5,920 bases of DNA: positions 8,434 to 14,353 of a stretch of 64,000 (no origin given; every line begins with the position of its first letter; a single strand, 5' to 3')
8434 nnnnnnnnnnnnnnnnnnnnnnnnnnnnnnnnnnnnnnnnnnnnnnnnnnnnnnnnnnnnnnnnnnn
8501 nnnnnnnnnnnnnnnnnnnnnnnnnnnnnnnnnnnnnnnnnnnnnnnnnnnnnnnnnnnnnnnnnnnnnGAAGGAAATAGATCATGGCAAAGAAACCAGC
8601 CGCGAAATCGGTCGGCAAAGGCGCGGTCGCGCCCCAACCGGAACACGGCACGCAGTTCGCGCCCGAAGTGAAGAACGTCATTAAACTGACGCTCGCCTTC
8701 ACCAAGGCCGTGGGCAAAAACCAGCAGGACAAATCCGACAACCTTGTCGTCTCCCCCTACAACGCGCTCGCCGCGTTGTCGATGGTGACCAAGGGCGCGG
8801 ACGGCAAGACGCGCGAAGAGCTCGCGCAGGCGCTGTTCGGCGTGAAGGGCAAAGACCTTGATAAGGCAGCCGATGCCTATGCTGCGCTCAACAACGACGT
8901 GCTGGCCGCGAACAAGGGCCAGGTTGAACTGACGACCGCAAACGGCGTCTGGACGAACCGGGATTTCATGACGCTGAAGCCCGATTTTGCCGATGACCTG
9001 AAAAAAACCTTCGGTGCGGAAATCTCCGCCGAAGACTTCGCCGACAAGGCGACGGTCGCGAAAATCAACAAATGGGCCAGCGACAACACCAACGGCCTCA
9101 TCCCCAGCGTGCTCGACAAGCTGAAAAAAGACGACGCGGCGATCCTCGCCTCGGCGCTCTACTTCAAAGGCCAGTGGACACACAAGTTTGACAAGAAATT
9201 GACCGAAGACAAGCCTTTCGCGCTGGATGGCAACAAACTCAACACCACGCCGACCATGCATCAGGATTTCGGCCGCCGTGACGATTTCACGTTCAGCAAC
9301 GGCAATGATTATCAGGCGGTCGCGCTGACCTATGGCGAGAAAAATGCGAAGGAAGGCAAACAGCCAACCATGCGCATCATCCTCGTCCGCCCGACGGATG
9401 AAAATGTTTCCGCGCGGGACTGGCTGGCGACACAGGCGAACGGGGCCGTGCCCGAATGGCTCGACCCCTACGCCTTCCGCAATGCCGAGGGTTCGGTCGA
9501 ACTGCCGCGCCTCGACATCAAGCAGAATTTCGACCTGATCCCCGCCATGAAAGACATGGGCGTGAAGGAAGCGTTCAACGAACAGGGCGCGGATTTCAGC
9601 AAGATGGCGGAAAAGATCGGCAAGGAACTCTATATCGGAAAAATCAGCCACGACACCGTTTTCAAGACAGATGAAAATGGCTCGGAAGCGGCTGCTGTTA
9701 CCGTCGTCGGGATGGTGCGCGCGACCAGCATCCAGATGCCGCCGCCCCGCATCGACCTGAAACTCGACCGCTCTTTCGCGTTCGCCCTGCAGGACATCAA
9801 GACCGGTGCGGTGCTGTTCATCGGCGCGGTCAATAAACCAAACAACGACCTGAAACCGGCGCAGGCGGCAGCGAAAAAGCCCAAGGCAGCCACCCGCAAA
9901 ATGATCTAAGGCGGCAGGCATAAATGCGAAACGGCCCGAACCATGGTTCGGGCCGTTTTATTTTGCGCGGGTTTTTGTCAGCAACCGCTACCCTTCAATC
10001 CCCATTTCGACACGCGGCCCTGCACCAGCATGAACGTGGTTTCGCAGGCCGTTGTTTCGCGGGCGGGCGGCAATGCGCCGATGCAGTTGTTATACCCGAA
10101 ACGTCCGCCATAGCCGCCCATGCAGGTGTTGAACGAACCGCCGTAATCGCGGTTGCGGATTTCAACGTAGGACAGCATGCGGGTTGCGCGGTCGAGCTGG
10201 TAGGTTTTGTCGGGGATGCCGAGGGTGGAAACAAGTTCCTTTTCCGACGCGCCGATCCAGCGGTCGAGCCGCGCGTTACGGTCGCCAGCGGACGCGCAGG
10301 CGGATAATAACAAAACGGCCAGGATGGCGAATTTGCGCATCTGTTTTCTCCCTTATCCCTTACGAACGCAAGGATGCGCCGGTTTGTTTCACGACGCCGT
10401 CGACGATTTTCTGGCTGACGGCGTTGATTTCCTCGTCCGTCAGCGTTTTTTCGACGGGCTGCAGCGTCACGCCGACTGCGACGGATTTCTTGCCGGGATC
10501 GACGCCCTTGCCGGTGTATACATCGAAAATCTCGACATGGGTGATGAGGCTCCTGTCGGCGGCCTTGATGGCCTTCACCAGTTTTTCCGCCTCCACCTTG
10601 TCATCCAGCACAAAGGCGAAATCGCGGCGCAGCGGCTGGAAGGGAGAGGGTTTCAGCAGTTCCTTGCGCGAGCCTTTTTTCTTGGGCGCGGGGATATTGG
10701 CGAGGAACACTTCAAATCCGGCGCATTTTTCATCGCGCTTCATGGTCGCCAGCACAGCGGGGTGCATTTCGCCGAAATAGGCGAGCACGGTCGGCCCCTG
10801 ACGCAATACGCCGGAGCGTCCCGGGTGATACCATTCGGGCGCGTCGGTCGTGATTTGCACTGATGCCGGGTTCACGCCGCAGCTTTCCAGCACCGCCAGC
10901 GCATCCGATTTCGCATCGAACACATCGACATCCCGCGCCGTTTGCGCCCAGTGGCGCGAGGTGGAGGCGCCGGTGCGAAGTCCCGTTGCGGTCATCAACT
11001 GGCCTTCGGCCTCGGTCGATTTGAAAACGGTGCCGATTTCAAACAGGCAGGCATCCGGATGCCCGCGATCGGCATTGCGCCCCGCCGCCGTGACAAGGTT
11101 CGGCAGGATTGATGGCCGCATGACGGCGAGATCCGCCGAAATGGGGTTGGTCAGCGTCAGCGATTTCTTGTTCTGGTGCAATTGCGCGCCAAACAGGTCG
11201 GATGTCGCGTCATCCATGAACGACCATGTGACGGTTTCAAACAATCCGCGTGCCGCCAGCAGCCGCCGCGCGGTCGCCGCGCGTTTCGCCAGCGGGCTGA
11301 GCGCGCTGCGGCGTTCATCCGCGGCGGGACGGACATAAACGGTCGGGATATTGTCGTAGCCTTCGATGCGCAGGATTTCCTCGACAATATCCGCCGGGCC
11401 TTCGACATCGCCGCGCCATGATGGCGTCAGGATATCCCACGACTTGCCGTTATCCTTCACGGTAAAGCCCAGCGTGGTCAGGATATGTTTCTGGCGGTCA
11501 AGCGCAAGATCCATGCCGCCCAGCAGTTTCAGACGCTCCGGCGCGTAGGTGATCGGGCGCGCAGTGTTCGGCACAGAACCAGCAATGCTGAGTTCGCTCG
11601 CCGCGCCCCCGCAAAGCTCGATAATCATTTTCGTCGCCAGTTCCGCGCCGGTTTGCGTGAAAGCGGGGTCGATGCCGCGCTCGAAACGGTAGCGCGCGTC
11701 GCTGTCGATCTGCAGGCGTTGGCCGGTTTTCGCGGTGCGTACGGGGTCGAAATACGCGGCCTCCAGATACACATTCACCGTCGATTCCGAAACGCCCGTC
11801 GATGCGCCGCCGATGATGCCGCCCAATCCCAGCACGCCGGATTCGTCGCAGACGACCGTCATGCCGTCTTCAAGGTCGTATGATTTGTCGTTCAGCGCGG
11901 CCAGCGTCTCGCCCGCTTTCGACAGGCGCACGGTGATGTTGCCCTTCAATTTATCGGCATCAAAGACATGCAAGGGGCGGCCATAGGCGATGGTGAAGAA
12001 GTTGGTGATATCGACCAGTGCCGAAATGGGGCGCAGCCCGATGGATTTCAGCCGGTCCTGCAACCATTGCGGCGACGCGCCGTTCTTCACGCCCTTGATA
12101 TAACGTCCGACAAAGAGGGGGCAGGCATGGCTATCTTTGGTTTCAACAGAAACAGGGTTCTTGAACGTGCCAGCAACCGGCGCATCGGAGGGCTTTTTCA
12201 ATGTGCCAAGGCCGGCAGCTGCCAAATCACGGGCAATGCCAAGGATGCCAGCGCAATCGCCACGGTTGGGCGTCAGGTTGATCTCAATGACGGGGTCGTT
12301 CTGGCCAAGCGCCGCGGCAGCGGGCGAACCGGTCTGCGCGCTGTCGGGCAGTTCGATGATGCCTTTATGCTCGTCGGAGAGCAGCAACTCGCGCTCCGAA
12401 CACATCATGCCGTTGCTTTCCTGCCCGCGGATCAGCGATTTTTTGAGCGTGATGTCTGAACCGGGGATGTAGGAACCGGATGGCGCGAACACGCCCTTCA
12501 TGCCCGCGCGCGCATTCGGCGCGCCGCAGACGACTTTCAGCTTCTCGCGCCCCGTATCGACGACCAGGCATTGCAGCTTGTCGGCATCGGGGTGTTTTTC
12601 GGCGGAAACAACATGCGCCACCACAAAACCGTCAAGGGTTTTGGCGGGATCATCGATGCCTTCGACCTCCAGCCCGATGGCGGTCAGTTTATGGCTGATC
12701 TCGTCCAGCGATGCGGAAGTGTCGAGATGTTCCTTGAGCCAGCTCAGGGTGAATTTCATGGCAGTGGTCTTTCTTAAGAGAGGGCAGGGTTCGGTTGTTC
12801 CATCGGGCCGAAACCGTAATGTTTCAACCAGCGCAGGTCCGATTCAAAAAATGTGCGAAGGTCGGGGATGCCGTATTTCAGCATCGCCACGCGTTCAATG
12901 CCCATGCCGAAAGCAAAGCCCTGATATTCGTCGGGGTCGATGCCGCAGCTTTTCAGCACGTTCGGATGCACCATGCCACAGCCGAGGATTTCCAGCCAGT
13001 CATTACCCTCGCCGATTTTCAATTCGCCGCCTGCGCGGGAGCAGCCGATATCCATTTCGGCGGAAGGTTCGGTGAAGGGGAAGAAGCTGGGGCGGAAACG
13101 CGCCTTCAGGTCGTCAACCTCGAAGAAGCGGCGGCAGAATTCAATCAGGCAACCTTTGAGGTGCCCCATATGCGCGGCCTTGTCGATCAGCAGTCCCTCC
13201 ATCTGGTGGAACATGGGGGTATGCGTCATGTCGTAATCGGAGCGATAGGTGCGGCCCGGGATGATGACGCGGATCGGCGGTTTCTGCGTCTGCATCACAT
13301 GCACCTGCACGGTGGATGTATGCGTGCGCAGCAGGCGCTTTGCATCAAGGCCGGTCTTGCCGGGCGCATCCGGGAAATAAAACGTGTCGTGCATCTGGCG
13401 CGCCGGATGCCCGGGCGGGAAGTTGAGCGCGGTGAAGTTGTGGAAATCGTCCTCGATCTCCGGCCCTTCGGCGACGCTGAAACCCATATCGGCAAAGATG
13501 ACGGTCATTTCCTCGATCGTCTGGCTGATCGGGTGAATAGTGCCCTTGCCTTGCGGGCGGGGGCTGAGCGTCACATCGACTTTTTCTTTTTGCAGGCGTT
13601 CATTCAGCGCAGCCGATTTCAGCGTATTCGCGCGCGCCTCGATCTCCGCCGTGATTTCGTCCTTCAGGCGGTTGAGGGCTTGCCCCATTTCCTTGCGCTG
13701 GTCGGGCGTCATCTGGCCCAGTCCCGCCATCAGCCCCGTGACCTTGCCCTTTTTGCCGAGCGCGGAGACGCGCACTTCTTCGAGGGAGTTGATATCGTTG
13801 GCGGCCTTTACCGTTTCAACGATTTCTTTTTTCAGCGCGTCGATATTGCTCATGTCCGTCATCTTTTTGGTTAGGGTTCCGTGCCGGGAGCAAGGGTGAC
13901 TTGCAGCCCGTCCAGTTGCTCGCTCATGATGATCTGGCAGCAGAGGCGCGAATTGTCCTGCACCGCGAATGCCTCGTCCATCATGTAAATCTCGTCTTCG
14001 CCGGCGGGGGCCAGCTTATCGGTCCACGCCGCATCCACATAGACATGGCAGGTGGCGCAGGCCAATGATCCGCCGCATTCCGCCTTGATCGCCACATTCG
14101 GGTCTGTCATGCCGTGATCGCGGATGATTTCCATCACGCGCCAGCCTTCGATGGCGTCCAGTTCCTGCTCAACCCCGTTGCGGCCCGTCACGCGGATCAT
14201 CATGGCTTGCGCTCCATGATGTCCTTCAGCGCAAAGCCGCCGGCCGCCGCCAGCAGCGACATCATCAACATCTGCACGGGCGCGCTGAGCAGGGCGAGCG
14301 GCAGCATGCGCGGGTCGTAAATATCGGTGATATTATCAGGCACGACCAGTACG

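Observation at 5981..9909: Operon of three tandem leaderless serpins with diversified reactive-centre loops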

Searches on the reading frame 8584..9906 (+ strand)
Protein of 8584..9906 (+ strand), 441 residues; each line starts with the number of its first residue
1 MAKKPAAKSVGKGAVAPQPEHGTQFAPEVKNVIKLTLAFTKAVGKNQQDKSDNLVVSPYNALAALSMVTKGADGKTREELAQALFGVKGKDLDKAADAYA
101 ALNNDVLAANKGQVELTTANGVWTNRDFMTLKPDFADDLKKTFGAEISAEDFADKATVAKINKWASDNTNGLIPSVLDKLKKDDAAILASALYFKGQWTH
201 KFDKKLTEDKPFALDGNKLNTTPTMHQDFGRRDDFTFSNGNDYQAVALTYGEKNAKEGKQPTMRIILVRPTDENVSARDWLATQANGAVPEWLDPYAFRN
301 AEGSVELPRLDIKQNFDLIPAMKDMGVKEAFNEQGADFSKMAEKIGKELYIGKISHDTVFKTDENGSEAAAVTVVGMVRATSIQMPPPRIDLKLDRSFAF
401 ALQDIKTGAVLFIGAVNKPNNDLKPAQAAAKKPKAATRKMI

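Call 3: search_protein_families(library=pfam, proteins=[window:8584-9906:+], max_evalue=0.01)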
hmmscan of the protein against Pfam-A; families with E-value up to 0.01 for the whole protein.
window:8584-9906:+ (441 aa): 1 family
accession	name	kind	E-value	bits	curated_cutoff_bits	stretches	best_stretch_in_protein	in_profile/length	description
PF00079.25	Serpin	-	1.5e-82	278.3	27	1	35-419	6-370/370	Serpin (serine protease inhibitor)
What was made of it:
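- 8584..9909 (+): Serpin 3 (441 aa), reactive-loop class R-A (…VGMVRA|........). Shine-Dalgarno GAAGGA lies in the 14-nt spacer. PF00079 E = 1.5e-82 (call 3).
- PF00079 full-length matches, E 6e-77 to 1.5e-82 (call 3).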

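Call 4: search_protein_families(library=ncbifam, proteins=[window:8584-9906:+], max_evalue=0.01)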
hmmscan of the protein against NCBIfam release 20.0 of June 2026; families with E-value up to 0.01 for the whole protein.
window:8584-9906:+ (441 aa): 0 families

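Call 41: search_protein_families(library=padloc, proteins=[window:8584-9906:+], max_evalue=0.01)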
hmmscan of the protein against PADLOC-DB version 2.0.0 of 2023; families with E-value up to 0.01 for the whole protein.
window:8584-9906:+ (441 aa): 0 families

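Call 43: predict_structure(alignment_id=A2)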
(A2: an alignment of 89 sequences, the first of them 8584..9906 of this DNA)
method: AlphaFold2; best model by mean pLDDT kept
length: 441 residues; sequences in the alignment: 89
mean_pLDDT: 90.1   pTM: 0.85
mean pLDDT of the five models: 90.1, 89.7, 88.9, 88.9, 88.8
residues with pLDDT >= 90: 344; 70-90: 68; 50-70: 15; < 50: 14
segments of 3 or more residues with pLDDT < 50: 380-391
pLDDT, mean of each block of 10 residues (from residue 1): 55 72 92 91 88 93 95 95 94 95 96 96 95 97 97 96 97 95 94 97 96 90 95 90 96 94 96 93 93 93 94 93 91 90 90 93 96 81 33 83 95 94 86 78 71
secondary structure, 60 per line:
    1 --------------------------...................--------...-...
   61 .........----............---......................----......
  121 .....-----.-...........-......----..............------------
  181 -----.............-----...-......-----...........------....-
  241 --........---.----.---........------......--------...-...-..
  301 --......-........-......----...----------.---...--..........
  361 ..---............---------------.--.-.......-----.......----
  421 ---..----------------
elements in order: H27-45 E54-56 H58-69 H74-85 H89-110 E115-125 H133-143 E145-150 H155-168 E186-198 E208-213 E219-229 E236-239 E243-250 E263-270 H277-282 E303-308 E310-317 H319-324 E351-362 E366-377 E398-404 E410-416
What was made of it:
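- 8584..9909 (+): AF2 pLDDT 90.1, pTM 0.85 (call 43).
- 9673..9741 (+): Serpin 3 hinge and reactive-centre loop (aa 364-386). Residues 380-391 have pLDDT below 50 (call 43).
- Closest known: Tengpin. Same: The conserved start of the tail here (…N-[DE]-[DE]-M-K-P) is modelled with moderate confidence and a short beta-bridge (call 43), so it might likewise dock on the body.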

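Call 48: fold_search(model_id=the predicted structure, library=pdb)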
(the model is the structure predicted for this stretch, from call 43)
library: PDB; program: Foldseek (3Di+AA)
matches with E <= 10: 1175; with E <= 0.001: 415
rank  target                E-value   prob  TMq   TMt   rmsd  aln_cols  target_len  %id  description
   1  4eb1_L                8.6e-31  1.00  0.74  0.83   3.5       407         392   21  Hyperstable in-frame insertion variant of antithrombin (released 2012-07-18)
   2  1azx_L                1.0e-30  1.00  0.75  0.80   4.8       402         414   23  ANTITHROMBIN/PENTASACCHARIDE COMPLEX (released 1999-01-13)
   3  1jvq_L                2.3e-30  1.00  0.75  0.81   4.8       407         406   23  Crystal structure at 2.6A of the ternary complex between antithrombin, a P14-P8 reactive loop peptide, and an exogenou (released 2003-06-03)
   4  3nda_B                5.3e-30  1.00  0.73  0.86   5.3       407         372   23  Crystal structure of serpin from tick Ixodes ricinus (released 2010-10-27)
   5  1e05_L                5.3e-30  1.00  0.75  0.79   4.8       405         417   23  PLASMA ALPHA ANTITHROMBIN-III (released 2000-06-02)
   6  1r1l_L                6.9e-30  1.00  0.75  0.80   4.8       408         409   23  Structure of dimeric antithrombin complexed with a P14-P9 reactive loop peptide and an exogenous tripeptide (formyl-no (released 2004-10-05)
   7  1oyh_L                1.3e-29  1.00  0.75  0.81   3.8       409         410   22  Crystal Structure of P13 Alanine Variant of Antithrombin (released 2004-04-13)
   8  1e04_L                1.3e-29  1.00  0.75  0.80   4.7       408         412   24  PLASMA BETA ANTITHROMBIN-III (released 2000-06-02)
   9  1iz2_A                1.8e-29  1.00  0.70  0.82   4.5       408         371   23  Interactions causing the kinetic trap in serpin protein folding (released 2003-02-11)
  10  2pef                  2.0e-29  1.00  0.72  0.86   4.4       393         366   24  Crystal Structure of a Thermophilic Serpin, Tengpin, in the Latent State (released 2007-06-19)
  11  1dzg_L                2.3e-29  1.00  0.75  0.80   4.8       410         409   24  N135Q-S380C-ANTITHROMBIN-III (released 2000-05-26)
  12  2vh4_A                2.9e-29  1.00  0.70  0.81   4.9       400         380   24  Structure of a loop C-sheet serpin polymer (released 2008-01-08)
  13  3nda_A                3.1e-29  1.00  0.73  0.85   6.0       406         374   24  Crystal structure of serpin from tick Ixodes ricinus (released 2010-10-27)
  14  1e03_L                3.1e-29  1.00  0.75  0.78   5.6       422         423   22  PLASMA ALPHA ANTITHROMBIN-III AND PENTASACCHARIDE (released 2000-06-02)
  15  1dzh_L                4.0e-29  1.00  0.74  0.80   4.9       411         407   23  P14-FLUORESCEIN-N135Q-S380C-ANTITHROMBIN-III (released 2000-05-26)
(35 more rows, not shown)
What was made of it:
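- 8584..9909 (+): Foldseek hits to serpins at E about 1e-30 (call 48).
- On Serpin superfamily (Pfam PF00079 / MEROPS I4): Foldseek against the PDB gave 415 hits at E <= 0.001; the top 50 are all serpins, with TM up to 0.92 on the target (call 48).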

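Call 67: find_related_loci(query=A2, collection=viral_contigs, flank=5000)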
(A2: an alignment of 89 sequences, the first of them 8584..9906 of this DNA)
Query A2 (441 aa) in viral_contigs; peptide patterns used: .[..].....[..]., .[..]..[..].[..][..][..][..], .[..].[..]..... (x = any residue, [..] = any of these).
44 stretches matched a pattern, but none encodes a relative of the query by tblastn (E <= 1e-3).
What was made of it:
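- Tried and rejected: Viral contigs: no relative (call 67).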

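Call 68: search_dna_similar(query=window:8584-9906:+, collection=plasmids, mode=protein, max_rows=8)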
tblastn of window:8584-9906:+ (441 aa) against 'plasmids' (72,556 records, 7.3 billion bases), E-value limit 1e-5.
Records with a match: 100; places in all: 101; records where one place covers at least 80% of the query: 12.
Best place of each record, by identity: <60% 100.
By first word of the organism name: Rhizobium 88; Haloprofundus 2; Halolamina 2; Haladaptatus 1; Porphyrobacter 1; Arthrobacter 1; Psychrobacter 1; Flammeovirga 1; Monoglobus 1; Actinomyces 1; and 1 more.
By predicted mobility (MOB-suite, as given by PLSDB): non-mobilizable 49; mobilizable 36; conjugative 15.
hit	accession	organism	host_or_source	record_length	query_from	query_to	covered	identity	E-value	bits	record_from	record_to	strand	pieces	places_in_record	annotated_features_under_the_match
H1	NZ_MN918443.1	Haloprofundus sp. MHR1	-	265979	49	416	83%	31.3%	1e-34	144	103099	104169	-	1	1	serpin family protein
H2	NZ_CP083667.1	Haloprofundus halobius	cell culture,salt lake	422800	49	416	83%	30.8%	2e-34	144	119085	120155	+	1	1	serpin family protein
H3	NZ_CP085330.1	Haladaptatus salinisoli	cell culture,saline soil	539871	53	416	83%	29.3%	2e-24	114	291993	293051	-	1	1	serpin family protein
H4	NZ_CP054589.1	Halolamina sp. CBA1230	solar salt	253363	49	416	83%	28.8%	7e-29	127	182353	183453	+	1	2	serpin family protein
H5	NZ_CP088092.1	Rhizobium laguerreae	cell culture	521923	53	419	83%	28.8%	2e-21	104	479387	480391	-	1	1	serpin family protein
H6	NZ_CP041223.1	Porphyrobacter sp. YT40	Single strain,Coastal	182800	49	420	84%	27.9%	2e-21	104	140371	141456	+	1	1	serpin family protein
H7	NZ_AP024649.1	Arthrobacter sp. StoSoilB13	-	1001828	53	419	83%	28.0%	2e-20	101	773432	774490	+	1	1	none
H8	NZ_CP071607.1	Rhizobium binae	lentil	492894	53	419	83%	27.9%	3e-13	80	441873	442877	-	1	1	serpin family protein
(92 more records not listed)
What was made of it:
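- No relatives on viral contigs; plasmids carry only serpins at 31% identity or less (calls 67, 68).
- Tried and rejected: Plasmids: only generic serpins at 31% identity or less, in Rhizobium and haloarchaea (call 68).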

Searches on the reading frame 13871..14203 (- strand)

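Call 40: search_protein_families(library=pfam, proteins=[window:13871-14203:-], max_evalue=0.001)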
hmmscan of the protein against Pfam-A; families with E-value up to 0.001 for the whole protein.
window:13871-14203:- (110 aa): 1 family
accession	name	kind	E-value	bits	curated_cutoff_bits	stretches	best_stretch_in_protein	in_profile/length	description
PF00111.32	Fer2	-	5.6e-07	29.9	21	1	10-93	5-76/77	2Fe-2S iron-sulfur cluster binding domain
